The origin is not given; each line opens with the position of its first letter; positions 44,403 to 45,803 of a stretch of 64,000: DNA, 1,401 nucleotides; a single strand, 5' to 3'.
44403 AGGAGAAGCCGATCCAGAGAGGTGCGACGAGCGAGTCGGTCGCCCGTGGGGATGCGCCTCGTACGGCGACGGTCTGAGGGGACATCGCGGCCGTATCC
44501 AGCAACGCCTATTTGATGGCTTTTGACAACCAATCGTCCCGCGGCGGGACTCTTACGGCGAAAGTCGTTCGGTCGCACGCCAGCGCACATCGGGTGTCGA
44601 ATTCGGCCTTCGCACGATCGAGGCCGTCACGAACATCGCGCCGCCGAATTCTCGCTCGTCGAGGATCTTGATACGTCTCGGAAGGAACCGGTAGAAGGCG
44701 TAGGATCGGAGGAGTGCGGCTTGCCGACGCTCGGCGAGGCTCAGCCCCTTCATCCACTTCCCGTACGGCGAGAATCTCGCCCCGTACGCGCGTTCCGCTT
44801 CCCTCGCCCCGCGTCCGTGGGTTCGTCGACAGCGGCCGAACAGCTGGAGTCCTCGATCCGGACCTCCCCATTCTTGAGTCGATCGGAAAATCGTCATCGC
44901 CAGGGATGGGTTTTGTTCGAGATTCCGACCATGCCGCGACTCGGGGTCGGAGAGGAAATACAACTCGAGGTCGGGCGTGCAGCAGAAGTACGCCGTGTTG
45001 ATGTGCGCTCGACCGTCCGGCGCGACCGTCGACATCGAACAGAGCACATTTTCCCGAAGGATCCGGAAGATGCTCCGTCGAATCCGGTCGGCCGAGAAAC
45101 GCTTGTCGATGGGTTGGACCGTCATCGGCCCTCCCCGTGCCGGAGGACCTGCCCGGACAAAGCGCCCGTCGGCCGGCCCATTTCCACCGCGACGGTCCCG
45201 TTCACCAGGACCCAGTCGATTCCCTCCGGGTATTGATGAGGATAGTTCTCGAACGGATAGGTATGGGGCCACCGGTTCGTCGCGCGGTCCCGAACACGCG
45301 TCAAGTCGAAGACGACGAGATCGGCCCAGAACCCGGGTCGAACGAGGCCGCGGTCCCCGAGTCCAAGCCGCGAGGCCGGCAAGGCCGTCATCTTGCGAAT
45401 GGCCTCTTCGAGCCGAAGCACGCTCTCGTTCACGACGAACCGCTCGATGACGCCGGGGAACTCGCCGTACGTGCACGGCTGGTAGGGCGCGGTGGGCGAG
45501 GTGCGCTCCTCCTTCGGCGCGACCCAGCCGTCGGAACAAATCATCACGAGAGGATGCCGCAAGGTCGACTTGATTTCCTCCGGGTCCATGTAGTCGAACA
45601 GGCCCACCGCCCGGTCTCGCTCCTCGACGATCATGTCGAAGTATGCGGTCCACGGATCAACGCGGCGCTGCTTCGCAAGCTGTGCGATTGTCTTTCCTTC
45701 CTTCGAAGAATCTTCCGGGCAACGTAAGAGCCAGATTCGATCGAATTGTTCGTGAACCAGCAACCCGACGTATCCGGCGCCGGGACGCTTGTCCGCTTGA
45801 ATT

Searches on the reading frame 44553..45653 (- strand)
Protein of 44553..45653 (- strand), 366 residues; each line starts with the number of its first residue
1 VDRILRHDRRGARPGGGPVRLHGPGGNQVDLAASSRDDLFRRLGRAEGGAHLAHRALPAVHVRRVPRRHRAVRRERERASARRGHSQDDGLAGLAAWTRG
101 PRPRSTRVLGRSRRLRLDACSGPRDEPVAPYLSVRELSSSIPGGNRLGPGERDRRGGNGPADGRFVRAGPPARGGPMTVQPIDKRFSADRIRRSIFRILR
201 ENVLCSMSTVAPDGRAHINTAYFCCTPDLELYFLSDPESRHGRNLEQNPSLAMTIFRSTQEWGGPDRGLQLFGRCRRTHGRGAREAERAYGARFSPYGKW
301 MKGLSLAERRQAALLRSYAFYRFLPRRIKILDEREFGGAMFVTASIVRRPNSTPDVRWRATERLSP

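Call 8: search_protein_families(library=pfam, proteins=[window:44553-45653:-], max_evalue=0.001)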
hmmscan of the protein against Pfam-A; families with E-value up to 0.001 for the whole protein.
window:44553-45653:- (366 aa): 1 family
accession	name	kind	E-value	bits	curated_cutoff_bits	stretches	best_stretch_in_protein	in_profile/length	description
PF01243.27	PNPOx_N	-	3.5e-12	47.2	28.1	1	197-313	7-101/120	Pyridoxamine 5'-phosphate oxidase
